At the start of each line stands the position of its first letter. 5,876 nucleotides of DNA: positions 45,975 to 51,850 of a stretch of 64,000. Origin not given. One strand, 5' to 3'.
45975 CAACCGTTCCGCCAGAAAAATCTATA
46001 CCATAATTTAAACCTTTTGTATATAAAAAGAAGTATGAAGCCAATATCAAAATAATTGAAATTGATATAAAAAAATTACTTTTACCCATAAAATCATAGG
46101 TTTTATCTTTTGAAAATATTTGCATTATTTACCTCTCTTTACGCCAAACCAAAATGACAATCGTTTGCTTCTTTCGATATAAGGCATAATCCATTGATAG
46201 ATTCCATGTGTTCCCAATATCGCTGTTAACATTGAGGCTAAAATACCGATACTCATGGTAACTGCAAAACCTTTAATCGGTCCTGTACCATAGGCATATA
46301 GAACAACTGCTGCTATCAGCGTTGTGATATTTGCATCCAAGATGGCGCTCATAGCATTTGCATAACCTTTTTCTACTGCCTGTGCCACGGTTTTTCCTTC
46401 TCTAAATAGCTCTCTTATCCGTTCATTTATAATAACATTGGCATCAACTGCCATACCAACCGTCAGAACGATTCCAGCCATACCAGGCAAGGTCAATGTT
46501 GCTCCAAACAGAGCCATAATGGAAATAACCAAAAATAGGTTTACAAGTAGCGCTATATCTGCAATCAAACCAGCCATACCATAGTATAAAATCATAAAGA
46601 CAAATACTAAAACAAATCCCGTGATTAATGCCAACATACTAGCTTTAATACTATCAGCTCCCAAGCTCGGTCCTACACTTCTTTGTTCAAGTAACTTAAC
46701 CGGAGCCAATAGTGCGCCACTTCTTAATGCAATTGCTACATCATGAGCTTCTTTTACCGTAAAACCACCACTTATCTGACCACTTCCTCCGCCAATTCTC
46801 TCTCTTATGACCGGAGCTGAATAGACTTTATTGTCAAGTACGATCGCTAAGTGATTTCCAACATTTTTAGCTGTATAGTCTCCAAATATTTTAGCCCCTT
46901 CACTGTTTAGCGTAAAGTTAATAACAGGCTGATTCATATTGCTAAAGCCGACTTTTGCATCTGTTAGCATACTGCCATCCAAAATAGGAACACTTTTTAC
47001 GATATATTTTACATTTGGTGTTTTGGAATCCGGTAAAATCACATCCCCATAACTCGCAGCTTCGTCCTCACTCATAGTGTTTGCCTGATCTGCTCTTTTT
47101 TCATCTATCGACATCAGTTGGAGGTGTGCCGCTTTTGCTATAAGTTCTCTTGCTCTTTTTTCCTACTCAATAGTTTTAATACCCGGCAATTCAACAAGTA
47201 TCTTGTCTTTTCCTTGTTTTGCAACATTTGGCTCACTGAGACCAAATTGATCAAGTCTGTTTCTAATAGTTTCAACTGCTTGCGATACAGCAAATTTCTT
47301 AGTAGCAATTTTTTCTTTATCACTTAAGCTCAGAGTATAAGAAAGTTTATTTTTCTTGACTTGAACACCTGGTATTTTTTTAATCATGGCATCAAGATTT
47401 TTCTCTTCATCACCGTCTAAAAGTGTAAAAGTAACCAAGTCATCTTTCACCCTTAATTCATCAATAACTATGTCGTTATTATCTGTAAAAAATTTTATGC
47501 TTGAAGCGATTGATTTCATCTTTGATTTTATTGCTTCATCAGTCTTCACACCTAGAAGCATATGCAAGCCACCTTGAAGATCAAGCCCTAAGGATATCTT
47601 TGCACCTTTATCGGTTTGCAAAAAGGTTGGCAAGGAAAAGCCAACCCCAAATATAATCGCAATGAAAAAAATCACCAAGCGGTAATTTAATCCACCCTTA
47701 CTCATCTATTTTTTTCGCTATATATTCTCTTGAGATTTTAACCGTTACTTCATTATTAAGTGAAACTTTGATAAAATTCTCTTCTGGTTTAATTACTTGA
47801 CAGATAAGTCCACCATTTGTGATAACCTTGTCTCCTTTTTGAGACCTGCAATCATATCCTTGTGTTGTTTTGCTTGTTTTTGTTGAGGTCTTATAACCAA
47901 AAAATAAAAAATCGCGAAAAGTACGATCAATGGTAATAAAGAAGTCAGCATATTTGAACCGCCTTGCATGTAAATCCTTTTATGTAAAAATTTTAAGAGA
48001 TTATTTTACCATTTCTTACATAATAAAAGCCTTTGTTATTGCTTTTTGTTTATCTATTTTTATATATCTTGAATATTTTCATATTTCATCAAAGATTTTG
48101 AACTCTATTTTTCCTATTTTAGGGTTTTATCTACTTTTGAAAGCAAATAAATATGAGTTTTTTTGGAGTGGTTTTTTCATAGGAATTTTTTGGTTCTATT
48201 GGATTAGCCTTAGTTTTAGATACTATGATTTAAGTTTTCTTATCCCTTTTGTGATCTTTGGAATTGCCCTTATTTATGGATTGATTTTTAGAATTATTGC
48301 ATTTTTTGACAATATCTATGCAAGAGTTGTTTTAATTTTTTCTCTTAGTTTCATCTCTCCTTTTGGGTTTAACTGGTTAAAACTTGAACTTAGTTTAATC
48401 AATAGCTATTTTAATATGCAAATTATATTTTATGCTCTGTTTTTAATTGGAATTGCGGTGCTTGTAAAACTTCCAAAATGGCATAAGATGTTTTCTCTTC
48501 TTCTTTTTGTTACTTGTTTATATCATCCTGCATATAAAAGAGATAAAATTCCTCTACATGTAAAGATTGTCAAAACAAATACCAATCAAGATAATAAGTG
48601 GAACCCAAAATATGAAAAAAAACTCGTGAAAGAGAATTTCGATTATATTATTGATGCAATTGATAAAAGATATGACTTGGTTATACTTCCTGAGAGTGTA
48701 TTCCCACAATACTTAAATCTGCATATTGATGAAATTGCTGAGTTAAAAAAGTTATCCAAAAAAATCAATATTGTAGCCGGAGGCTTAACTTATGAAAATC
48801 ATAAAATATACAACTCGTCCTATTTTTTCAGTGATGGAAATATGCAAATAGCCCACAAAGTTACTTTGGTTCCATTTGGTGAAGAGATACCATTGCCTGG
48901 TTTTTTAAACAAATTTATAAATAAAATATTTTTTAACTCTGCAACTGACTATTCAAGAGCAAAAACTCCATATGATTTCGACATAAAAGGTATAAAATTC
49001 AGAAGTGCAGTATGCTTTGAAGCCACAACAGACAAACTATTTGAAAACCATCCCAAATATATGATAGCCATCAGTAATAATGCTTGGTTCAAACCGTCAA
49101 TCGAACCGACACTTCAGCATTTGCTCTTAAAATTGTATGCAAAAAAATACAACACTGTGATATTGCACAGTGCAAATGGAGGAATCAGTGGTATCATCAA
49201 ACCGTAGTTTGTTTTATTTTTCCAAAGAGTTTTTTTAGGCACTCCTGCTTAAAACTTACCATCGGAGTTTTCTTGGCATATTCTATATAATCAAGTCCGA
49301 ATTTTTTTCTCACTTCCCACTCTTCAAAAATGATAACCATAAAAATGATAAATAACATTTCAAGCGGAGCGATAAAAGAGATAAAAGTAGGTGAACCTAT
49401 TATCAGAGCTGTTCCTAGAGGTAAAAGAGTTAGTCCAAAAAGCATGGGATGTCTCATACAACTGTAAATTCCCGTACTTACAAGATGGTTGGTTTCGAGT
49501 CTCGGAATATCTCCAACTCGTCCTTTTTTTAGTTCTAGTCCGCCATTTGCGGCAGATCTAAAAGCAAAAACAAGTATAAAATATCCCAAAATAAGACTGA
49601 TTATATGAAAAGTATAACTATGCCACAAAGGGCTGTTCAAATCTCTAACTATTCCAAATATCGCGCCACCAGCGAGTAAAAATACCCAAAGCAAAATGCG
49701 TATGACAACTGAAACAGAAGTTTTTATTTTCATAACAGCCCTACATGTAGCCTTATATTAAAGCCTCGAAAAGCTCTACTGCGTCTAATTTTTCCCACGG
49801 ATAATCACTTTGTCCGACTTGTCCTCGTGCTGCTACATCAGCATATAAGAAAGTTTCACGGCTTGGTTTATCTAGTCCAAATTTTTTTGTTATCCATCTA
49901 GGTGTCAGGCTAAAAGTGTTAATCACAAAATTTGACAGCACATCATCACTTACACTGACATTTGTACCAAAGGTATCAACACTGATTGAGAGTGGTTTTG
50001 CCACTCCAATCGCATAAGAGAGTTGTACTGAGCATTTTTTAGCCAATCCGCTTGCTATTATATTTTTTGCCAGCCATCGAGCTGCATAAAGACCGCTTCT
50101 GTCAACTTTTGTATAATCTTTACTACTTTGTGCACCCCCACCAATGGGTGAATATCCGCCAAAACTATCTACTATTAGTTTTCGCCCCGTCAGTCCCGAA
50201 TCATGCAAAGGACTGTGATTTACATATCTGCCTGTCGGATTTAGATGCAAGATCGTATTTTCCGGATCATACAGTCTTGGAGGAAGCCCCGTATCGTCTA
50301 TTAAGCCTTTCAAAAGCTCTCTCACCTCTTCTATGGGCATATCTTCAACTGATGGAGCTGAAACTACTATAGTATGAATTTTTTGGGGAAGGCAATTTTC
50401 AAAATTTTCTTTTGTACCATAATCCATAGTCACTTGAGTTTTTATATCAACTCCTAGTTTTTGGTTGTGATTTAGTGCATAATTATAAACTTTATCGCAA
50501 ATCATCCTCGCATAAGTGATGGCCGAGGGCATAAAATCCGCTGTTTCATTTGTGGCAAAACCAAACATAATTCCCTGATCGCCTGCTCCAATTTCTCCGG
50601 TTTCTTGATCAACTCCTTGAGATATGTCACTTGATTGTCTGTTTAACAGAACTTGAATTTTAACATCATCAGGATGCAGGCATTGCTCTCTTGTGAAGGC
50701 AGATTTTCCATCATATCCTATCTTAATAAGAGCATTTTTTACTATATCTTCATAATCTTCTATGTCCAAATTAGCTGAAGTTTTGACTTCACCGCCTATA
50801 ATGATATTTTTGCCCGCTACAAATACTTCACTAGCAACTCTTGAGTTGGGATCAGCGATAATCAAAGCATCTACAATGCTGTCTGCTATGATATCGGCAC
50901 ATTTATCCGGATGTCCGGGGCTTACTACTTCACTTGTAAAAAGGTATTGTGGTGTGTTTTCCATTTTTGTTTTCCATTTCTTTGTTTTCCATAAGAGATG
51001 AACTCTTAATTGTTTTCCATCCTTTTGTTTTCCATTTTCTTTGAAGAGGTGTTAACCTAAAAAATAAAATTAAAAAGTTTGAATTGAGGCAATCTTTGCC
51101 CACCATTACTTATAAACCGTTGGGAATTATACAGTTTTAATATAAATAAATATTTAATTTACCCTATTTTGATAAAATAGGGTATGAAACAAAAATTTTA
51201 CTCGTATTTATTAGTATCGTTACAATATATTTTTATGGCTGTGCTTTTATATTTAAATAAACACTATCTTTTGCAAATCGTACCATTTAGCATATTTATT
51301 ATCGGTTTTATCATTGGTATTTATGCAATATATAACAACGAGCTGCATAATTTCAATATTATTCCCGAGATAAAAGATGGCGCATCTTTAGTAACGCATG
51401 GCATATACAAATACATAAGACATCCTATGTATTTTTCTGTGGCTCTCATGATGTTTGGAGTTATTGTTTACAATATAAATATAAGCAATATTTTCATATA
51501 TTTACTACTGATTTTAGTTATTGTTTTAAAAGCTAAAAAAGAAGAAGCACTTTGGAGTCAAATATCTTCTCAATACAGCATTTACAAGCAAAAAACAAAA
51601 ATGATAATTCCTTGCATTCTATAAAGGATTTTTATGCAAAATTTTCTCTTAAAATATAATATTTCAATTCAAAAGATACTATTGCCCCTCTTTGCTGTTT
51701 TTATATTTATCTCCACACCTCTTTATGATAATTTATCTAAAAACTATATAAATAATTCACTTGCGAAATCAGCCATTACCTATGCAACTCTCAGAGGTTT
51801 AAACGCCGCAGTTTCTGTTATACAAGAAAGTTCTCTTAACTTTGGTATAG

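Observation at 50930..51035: metK leader built from five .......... repeats forming Met-rich uORFs around a hairpin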

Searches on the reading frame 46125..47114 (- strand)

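Call 35: search_protein_families(library=pfam, proteins=[window:46125-47114:-])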
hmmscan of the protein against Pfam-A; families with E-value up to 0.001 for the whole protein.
window:46125-47114:- (329 aa): 4 families
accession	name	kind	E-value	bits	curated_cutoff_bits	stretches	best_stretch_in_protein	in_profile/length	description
PF22599.2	SecDF_P1_head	-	4e-38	130.2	27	1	27-137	4-114/114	SecDF, P1 head subdomain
PF02355.23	SecD_SecF_C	-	3.1e-19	69.5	20.5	1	141-309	15-186/189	Protein export membrane protein SecD/SecF, C-terminal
PF00873.25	ACR_tran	-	7.8e-09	34.2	28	1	154-299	328-479/1021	AcrB/AcrD/AcrF family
PF03176.21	MMPL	-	4.3e-07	29.6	20.5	1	160-298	146-291/333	MMPL family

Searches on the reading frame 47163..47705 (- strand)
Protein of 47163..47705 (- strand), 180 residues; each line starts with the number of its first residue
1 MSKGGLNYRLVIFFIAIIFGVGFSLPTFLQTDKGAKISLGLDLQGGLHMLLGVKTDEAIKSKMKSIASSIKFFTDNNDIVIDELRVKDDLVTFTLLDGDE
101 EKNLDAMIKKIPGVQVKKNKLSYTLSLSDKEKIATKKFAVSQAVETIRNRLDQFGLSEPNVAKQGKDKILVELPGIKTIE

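Call 35: search_protein_families(library=pfam, proteins=[window:47163-47705:-])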
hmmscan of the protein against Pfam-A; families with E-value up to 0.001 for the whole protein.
window:47163-47705:- (180 aa): 2 families
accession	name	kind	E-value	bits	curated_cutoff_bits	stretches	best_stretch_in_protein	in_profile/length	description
PF21760.3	SecD_1st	-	1.7e-15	56.7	27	1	140-177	1-38/60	Protein translocase subunit SecDF, P1 domain, N-terminal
PF07549.19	Sec_GG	-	0.0008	19.3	20.3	0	37-56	8-27/28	SecD/SecF GG Motif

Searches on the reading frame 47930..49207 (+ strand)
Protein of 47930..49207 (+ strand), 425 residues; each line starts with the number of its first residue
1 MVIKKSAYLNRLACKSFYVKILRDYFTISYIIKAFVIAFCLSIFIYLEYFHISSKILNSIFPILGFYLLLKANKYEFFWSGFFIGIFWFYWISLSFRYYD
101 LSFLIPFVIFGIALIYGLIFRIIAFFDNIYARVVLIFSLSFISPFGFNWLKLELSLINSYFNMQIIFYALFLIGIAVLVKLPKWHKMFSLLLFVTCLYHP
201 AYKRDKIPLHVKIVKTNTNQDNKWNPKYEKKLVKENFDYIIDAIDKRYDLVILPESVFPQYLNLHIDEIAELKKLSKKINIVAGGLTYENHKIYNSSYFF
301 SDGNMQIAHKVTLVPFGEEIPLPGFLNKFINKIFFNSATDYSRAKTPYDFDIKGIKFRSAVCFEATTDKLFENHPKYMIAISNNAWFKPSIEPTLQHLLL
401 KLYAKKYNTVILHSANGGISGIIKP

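Call 35: search_protein_families(library=pfam, proteins=[window:47930-49207:+])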
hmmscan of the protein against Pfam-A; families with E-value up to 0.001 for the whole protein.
window:47930-49207:+ (425 aa): 1 family
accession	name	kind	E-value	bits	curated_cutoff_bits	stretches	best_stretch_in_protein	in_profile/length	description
PF00795.27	CN_hydrolase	-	3.2e-06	27.1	23.2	1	238-405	23-196/256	Carbon-nitrogen hydrolase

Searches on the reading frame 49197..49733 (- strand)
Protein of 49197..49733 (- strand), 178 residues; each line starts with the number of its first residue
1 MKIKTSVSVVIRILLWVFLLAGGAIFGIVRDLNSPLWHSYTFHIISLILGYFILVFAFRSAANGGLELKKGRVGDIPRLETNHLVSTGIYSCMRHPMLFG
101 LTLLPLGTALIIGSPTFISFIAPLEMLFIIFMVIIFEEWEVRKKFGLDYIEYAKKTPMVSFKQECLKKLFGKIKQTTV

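Call 35: search_protein_families(library=pfam, proteins=[window:49197-49733:-])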
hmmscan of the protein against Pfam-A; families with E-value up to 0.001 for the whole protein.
window:49197-49733:- (178 aa): 2 families
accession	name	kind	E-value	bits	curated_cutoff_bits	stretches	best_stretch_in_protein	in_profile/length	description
PF04191.18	PEMT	-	2.6e-11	44.3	25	1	72-146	30-103/105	Phospholipid methyltransferase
PF04140.19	ICMT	-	3.5e-05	24.6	24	1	79-135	30-86/95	Isoprenylcysteine carboxyl methyltransferase (ICMT) family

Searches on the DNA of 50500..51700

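Call 5: search_rna_families(source=window, start=50500, end=51700, threshold=evalue, max_evalue=10)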
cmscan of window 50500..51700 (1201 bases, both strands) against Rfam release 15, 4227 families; matches with E-value up to 10: 5.
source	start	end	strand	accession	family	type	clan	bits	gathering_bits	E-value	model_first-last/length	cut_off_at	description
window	51614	51695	-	RF01586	snoR09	Gene; snRNA; snoRNA; CD-box;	-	20.3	50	6.2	1-84/84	no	small nucleolar RNA snoR09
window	51095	51204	-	RF00139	SNORA72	Gene; snRNA; snoRNA; HACA-box;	-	20.1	43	3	1-132/132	no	Small nucleolar RNA SNORA72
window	51160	51232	-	RF01844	SmY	Gene; snRNA; splicing;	-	17.8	39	0.41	1-80/80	no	SmY spliceosomal RNA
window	50988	51053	-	RF02183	ST7-OT3_1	Gene; lncRNA;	-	16.5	50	9.3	1-79/79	no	ST7 overlapping transcript 3 conserved region 1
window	51230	51261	-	RF01335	CRISPR-DR22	Gene; CRISPR;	-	14.8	50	5.9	1-36/36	no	CRISPR RNA direct repeat element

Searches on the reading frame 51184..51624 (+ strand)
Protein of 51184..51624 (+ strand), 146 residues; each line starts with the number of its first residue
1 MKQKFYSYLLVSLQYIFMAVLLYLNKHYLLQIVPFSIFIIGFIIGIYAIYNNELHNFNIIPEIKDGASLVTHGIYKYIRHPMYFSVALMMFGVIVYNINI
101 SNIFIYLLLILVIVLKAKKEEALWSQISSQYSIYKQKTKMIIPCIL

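Call 35: search_protein_families(library=pfam, proteins=[window:51184-51624:+])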
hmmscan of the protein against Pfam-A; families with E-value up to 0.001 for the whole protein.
window:51184-51624:+ (146 aa): 3 families
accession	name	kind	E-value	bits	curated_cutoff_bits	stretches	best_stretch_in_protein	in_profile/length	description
PF04191.18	PEMT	-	7.6e-09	36.4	25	1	33-123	5-97/105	Phospholipid methyltransferase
PF04140.19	ICMT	-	1.9e-08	35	24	1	37-122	4-91/95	Isoprenylcysteine carboxyl methyltransferase (ICMT) family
PF06966.17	DUF1295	-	2.6e-07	30.8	20.4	1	25-112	115-198/235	Protein of unknown function (DUF1295)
